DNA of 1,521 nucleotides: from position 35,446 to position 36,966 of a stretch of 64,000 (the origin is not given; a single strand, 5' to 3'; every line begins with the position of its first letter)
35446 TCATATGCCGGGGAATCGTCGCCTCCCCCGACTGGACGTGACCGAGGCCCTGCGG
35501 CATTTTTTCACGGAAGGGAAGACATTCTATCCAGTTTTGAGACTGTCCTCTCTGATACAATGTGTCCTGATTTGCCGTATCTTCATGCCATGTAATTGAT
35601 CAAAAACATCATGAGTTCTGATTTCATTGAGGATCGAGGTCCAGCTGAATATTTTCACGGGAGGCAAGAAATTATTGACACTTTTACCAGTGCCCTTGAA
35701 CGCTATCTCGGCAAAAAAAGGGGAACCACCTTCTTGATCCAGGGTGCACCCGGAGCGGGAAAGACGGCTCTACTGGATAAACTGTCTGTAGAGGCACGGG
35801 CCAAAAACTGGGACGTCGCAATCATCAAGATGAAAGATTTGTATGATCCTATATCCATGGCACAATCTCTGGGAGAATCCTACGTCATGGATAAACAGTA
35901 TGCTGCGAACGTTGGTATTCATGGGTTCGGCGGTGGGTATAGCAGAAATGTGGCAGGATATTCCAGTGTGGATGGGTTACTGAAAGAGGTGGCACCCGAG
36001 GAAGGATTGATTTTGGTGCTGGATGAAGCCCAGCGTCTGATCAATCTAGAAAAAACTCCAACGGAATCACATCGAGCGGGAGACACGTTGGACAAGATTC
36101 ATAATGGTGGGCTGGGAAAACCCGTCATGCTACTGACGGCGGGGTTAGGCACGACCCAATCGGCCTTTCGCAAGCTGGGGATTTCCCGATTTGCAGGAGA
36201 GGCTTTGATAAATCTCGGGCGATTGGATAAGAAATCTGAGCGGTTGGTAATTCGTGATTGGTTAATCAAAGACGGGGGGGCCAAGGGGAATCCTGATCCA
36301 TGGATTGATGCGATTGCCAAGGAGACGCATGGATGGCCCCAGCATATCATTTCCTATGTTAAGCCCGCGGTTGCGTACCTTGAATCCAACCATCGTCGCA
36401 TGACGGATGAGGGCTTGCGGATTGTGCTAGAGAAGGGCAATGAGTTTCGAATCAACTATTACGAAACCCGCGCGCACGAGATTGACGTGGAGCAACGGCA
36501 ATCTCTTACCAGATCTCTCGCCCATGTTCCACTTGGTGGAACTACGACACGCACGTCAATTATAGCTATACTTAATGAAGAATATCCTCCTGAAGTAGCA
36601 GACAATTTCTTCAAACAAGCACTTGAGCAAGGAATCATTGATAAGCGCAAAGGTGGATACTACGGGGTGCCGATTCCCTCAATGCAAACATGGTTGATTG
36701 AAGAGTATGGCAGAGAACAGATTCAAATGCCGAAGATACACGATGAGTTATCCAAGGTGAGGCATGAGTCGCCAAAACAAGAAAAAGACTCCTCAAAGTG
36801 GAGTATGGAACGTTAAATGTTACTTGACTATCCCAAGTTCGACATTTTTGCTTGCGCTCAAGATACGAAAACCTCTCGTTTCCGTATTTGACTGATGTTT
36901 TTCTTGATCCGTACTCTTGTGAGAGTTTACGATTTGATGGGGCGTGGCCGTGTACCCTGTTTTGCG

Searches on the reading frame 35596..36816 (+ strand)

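Call 11: search_protein_families(library=pfam, proteins=[window:35596-36816:+], max_evalue=0.001)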
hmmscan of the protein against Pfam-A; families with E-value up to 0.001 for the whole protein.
window:35596-36816:+ (406 aa): 6 families
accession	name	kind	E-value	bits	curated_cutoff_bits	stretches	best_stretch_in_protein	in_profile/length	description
PF13191.12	AAA_16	-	8.9e-07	30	32.6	1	20-147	2-143/167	AAA ATPase domain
PF09848.15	SLFN-g3_helicase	-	5.8e-06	26.2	24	1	45-168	3-110/354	Schlafen group 3, DNA/RNA helicase domain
PF25199.1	nSTAND_NTPase5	-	0.00011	22.4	34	1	25-80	23-79/145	Novel STAND NTPase 5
PF20720.3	nSTAND3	-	0.00041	20.5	27.2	1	45-82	19-54/155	Novel STAND NTPase 3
PF13401.12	AAA_22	-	0.00071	20.3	27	0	46-154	8-97/130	AAA domain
PF20703.3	nSTAND1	-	0.00074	19.7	27.1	0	17-170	13-149/379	Novel STAND NTPase 1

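Call 38: search_protein_families(library=padloc, proteins=[window:35596-36816:+], max_evalue=0.001)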
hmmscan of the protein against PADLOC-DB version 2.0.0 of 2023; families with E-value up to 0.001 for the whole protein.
window:35596-36816:+ (406 aa): 1 family
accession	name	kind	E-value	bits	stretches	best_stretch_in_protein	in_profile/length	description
PDLC04140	mad8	-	9.8e-05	20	0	42-94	26-76/314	mads_8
